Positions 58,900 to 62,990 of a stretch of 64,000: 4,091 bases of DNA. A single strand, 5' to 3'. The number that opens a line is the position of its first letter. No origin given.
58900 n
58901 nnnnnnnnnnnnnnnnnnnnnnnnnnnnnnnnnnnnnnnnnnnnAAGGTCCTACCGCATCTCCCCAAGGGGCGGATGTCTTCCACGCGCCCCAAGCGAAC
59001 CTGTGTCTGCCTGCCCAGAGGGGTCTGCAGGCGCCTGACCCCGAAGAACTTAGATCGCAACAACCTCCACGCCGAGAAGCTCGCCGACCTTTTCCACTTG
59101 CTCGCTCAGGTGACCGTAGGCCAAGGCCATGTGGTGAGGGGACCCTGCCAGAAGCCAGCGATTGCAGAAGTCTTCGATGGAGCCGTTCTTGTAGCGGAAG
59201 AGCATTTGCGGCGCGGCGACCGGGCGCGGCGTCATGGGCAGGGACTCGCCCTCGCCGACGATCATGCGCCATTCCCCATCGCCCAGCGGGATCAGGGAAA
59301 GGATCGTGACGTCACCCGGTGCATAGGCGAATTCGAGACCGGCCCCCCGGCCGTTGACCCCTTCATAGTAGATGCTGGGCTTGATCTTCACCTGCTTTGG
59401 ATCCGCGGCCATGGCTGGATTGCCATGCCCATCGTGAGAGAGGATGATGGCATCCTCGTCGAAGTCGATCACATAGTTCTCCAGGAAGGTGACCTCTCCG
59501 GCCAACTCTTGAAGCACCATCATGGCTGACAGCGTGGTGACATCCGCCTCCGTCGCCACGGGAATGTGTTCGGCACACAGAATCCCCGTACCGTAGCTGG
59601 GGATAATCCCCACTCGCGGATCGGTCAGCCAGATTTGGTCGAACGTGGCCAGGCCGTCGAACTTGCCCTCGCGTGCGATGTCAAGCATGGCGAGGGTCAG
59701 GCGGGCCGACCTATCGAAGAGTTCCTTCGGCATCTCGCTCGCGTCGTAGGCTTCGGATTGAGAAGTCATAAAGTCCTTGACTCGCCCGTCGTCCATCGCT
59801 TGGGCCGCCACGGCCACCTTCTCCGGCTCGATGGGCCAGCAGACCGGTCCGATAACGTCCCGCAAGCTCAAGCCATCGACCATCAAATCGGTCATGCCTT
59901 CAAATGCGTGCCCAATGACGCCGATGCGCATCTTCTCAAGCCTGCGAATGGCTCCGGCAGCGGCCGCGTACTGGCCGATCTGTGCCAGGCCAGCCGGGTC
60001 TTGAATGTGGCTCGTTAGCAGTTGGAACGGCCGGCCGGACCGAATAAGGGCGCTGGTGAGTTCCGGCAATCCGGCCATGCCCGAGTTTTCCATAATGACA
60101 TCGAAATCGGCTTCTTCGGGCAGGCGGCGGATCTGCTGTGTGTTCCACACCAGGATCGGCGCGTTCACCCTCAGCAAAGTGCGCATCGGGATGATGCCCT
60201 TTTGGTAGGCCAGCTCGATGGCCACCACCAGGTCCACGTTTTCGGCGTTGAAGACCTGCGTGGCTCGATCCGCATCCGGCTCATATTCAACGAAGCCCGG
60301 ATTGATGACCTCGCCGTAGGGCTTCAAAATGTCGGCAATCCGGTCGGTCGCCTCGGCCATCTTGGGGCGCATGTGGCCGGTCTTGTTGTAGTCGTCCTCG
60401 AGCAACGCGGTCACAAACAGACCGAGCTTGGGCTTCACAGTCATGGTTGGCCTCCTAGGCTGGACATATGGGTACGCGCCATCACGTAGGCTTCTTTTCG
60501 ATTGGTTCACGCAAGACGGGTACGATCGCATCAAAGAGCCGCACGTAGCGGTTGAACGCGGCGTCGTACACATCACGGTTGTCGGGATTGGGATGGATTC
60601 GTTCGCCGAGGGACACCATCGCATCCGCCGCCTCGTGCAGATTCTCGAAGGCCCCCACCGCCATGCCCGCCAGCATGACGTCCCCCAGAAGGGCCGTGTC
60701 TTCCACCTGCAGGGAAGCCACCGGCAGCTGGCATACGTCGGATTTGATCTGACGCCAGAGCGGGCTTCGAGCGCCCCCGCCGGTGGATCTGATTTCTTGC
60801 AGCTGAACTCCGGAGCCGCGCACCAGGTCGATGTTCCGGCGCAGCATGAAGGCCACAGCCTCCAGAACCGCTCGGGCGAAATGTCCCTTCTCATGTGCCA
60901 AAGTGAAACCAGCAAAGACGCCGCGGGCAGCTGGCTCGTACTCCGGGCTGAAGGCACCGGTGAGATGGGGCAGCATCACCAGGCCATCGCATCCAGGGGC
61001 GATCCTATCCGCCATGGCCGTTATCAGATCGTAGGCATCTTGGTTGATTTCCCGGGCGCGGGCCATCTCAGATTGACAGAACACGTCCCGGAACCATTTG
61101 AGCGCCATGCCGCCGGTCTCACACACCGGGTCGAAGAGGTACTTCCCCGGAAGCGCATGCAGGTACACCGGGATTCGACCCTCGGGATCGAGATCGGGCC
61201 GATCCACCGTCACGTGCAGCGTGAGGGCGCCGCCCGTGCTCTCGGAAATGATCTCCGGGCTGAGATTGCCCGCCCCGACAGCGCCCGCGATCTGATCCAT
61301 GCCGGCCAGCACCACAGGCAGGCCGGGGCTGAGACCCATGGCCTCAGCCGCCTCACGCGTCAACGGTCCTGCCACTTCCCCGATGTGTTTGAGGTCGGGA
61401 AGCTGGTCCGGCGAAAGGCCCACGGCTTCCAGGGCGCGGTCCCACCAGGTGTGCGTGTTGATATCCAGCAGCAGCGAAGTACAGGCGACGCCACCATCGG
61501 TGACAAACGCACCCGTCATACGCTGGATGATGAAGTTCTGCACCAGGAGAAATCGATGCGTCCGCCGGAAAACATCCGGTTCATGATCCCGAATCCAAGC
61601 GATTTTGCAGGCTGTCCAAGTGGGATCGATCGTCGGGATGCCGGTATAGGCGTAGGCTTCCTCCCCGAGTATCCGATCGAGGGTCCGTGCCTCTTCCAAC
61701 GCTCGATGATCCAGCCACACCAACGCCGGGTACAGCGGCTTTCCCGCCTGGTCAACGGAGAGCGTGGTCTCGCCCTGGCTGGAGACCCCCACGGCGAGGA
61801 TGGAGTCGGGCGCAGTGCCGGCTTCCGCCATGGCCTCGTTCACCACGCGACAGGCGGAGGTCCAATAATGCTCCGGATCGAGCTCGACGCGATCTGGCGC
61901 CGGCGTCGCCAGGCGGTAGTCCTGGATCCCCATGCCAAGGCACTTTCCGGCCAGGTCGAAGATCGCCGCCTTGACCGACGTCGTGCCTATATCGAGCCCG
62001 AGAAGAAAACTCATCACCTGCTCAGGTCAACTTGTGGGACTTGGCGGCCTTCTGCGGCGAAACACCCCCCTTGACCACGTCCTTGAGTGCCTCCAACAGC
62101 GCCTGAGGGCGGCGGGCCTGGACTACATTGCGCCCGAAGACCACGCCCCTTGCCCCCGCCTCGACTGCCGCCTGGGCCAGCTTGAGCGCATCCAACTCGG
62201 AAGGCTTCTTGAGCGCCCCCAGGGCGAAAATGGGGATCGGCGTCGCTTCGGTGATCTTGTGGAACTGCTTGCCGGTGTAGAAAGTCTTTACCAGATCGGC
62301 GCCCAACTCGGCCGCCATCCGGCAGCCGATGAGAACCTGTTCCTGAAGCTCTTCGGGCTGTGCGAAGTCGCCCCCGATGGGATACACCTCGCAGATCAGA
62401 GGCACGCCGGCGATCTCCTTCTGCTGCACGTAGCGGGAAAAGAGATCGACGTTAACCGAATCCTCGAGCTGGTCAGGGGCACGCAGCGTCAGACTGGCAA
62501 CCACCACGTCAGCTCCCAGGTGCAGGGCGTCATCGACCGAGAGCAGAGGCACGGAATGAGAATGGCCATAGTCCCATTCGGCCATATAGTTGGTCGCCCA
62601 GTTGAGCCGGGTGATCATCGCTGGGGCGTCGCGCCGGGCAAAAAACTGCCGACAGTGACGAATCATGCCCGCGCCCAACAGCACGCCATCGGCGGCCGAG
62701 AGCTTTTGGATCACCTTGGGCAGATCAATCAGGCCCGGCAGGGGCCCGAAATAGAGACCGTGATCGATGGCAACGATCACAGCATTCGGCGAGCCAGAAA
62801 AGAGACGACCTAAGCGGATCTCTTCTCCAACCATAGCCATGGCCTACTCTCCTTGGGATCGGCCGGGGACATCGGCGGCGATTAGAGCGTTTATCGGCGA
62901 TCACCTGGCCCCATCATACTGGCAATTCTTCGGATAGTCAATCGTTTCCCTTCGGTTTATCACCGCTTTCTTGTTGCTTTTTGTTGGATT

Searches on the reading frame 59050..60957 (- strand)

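Call 67: search_protein_families(library=pfam, proteins=[window:59050-60957:-])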
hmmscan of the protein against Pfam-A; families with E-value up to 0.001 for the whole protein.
window:59050-60957:- (635 aa): 2 families
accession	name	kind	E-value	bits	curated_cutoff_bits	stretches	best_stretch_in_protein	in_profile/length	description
PF11762.14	Arabinose_Iso_C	-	3e-15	56.7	25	1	490-631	3-144/144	L-arabinose isomerase C-terminal domain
PF02952.23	Fucose_iso_C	-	5.5e-06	26.5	29.3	1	531-633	34-140/143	L-fucose isomerase, C-terminal domain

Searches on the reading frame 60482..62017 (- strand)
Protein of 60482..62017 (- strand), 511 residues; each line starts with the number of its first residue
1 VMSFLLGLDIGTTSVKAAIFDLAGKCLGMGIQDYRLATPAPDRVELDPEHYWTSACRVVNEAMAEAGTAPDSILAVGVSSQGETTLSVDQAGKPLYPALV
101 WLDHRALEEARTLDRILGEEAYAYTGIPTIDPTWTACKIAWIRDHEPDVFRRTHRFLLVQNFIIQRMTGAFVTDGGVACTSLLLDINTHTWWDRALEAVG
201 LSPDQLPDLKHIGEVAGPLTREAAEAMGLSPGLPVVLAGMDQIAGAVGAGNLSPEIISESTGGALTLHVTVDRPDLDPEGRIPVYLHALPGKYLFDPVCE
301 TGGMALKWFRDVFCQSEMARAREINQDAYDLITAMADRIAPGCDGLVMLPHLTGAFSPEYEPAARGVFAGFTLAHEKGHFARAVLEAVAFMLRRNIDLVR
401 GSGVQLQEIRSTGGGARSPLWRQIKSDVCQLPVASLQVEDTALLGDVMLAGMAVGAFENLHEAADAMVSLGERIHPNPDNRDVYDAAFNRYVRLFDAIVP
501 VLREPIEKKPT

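Call 67: search_protein_families(library=pfam, proteins=[window:60482-62017:-])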
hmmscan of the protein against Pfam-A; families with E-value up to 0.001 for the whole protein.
window:60482-62017:- (511 aa): 3 families
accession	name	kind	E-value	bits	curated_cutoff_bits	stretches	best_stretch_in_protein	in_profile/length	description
PF00370.27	FGGY_N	-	1.3e-60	205.5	28.8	1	5-248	2-245/245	FGGY family of carbohydrate kinases, N-terminal domain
PF02782.22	FGGY_C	-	6.7e-28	98.3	27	1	270-453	14-197/198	FGGY family of carbohydrate kinases, C-terminal domain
PF01869.26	BcrAD_BadFG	-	0.00037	20.5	31.5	0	6-85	1-74/271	BadF/BadG/BcrA/BcrD ATPase family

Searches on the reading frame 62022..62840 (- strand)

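Call 67: search_protein_families(library=pfam, proteins=[window:62022-62840:-])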
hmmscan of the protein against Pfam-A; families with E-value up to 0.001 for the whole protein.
window:62022-62840:- (272 aa): 1 family
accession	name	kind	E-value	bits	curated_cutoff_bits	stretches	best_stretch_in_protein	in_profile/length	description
PF01791.15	DeoC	-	8.5e-19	68.5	23.8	1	21-241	2-228/229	DeoC/LacD family aldolase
